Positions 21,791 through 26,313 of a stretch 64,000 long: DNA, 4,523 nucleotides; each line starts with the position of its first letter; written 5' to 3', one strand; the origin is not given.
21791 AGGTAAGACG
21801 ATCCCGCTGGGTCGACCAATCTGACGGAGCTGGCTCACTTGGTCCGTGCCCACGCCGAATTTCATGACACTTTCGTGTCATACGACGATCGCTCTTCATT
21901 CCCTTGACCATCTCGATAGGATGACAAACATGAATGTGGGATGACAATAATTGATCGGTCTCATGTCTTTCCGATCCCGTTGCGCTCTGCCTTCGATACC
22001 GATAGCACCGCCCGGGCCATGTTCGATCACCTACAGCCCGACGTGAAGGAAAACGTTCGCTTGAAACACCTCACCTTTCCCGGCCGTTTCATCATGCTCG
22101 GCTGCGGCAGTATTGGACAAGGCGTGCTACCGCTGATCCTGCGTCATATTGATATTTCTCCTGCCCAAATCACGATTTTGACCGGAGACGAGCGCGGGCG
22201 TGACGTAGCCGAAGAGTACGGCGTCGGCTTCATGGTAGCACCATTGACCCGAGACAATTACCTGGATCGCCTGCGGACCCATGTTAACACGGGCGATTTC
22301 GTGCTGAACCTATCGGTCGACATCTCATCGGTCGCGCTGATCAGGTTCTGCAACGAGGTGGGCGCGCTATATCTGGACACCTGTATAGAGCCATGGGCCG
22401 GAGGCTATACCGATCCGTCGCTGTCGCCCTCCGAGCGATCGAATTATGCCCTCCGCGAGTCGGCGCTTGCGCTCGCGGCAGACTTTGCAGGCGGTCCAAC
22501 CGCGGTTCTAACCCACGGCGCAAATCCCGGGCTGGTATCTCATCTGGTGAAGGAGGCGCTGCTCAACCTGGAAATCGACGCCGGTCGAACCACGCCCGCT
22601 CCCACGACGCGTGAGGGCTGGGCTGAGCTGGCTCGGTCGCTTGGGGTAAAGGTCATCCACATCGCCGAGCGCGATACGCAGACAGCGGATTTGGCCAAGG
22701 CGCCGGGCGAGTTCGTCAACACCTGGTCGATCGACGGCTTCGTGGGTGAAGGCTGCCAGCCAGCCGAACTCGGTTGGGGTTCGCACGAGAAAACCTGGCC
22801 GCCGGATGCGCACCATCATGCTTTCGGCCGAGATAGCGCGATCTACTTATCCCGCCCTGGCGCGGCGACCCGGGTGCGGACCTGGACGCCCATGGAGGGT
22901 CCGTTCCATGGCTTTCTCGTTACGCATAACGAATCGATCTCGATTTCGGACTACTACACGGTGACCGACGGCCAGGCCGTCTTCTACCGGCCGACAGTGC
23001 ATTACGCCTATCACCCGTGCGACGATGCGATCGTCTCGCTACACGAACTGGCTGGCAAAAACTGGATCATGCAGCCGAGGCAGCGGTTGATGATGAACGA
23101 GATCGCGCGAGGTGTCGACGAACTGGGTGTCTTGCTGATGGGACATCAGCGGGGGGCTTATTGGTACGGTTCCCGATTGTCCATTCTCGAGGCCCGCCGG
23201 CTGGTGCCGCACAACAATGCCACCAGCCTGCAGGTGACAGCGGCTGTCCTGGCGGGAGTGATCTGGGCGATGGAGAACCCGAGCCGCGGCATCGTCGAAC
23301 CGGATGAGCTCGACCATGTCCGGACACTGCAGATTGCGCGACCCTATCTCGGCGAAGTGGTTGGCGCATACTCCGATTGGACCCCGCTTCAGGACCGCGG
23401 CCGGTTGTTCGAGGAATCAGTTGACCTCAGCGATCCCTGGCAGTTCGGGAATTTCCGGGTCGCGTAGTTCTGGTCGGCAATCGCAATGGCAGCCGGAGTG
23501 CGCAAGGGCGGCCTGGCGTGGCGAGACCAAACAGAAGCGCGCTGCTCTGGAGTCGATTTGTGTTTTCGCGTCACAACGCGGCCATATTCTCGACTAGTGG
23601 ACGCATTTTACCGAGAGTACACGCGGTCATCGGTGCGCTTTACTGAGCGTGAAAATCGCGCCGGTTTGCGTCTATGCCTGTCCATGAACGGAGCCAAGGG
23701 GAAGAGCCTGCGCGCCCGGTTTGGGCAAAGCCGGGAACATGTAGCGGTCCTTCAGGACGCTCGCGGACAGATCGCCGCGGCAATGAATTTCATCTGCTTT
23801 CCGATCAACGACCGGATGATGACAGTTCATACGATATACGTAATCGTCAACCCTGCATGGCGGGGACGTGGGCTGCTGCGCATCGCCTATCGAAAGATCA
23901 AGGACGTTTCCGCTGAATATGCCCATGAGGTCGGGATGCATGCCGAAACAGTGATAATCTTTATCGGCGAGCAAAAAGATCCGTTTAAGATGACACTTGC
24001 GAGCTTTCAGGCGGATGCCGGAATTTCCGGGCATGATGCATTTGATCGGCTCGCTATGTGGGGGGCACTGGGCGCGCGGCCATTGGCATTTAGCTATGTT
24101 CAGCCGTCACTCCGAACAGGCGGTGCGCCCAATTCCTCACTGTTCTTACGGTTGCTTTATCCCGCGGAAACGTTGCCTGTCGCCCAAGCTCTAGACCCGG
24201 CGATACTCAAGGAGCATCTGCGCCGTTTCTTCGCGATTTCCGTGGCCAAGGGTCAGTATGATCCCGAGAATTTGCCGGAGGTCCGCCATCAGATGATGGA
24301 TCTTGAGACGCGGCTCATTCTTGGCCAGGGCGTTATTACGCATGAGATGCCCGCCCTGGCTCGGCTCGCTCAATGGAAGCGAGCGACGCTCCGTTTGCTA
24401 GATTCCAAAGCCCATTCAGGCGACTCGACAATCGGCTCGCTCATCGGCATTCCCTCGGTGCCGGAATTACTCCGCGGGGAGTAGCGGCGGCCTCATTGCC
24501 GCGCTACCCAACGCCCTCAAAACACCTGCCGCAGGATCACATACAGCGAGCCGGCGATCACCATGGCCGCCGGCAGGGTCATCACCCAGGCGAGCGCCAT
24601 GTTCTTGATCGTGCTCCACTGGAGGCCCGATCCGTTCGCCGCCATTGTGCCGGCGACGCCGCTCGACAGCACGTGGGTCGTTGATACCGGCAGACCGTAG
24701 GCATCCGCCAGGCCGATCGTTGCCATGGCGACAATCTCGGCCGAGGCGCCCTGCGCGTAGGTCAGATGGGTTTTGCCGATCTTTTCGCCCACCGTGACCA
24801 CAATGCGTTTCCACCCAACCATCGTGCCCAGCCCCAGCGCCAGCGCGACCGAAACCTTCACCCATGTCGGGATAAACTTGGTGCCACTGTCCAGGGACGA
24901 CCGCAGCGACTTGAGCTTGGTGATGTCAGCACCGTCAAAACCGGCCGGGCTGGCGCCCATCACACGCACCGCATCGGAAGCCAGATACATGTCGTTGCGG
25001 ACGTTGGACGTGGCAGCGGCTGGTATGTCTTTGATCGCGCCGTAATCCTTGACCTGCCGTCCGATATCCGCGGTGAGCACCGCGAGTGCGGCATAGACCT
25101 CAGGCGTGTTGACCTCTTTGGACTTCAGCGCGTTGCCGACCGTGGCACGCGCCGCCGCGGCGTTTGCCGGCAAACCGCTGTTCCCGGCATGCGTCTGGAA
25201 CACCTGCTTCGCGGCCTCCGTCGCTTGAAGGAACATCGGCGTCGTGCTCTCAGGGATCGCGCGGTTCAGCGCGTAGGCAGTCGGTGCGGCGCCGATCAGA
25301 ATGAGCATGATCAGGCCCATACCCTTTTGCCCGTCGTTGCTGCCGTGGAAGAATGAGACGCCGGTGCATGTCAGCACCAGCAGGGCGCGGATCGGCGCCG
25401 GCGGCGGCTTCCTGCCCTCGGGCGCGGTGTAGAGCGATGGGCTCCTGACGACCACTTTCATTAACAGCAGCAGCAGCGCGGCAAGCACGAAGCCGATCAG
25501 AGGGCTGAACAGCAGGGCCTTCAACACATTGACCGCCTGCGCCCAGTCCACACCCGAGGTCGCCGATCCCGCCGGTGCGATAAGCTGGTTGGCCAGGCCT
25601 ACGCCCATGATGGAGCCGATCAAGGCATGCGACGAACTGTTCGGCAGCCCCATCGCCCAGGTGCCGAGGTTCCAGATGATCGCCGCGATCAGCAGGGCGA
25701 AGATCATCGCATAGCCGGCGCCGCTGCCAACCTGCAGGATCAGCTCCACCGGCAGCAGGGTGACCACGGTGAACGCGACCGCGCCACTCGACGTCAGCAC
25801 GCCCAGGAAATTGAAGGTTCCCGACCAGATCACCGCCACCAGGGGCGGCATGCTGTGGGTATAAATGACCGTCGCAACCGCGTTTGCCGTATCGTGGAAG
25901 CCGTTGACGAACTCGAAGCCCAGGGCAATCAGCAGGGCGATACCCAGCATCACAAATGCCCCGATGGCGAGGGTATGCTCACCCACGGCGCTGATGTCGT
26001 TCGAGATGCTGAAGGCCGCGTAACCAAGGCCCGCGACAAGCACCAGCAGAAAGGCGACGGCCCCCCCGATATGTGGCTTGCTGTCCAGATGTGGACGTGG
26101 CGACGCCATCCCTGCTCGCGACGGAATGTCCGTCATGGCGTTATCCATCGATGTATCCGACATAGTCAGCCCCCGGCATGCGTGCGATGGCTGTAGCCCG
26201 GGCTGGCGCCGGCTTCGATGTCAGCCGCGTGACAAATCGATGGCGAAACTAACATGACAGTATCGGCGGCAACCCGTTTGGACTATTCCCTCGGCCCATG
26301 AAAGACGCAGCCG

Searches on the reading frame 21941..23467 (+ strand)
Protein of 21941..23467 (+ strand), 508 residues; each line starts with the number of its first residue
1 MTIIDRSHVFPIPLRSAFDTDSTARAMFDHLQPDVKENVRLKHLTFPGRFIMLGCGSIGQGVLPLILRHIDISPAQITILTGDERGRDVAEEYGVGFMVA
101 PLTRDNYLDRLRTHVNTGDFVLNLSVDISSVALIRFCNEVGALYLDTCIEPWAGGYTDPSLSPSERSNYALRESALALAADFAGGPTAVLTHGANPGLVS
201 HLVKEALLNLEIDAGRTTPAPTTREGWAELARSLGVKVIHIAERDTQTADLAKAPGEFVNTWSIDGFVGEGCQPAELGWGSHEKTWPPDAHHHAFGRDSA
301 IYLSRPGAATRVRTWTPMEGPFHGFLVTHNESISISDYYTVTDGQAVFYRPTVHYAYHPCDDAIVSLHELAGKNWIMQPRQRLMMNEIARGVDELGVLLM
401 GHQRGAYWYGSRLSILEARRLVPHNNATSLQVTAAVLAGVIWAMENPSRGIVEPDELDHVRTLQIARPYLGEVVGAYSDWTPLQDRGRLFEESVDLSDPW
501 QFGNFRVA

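Call 4: search_protein_families(library=pfam, proteins=[window:21941-23467:+], max_evalue=0.01)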
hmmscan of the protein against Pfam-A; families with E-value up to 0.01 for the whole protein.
window:21941-23467:+ (508 aa): 2 families
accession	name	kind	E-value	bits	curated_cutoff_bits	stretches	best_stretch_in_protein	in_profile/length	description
PF16653.10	Sacchrp_dh_C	-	1.7e-35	123.9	31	1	193-474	1-261/265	Saccharopine dehydrogenase C-terminal domain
PF03435.24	Sacchrp_dh_NADP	-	9.5e-32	110.5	25.1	1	51-189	2-129/129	Saccharopine dehydrogenase NADP binding domain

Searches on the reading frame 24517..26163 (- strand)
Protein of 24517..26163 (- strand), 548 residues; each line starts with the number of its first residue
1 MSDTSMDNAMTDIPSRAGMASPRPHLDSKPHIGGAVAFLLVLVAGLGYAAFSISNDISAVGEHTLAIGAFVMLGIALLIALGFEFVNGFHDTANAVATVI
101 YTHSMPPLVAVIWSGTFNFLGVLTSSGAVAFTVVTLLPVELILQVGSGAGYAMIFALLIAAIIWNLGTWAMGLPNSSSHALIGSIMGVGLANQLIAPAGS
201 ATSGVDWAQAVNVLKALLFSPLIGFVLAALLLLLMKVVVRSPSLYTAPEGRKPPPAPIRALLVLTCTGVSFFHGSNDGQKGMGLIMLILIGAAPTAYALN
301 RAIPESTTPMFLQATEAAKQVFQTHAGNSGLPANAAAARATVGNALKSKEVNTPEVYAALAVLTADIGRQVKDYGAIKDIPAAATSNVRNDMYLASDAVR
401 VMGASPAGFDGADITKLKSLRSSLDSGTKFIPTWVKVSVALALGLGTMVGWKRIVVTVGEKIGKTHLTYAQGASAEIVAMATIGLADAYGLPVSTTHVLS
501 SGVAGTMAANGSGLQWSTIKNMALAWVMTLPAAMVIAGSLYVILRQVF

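Call 7: search_protein_families(library=pfam, proteins=[window:24517-26163:-], max_evalue=0.01)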
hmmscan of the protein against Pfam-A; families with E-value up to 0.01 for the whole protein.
window:24517-26163:- (548 aa): 1 family
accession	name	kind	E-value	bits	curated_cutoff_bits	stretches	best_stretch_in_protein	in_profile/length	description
PF01384.25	PHO4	-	1.2e-84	284.7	33.7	1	87-537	1-350/350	Phosphate transporter family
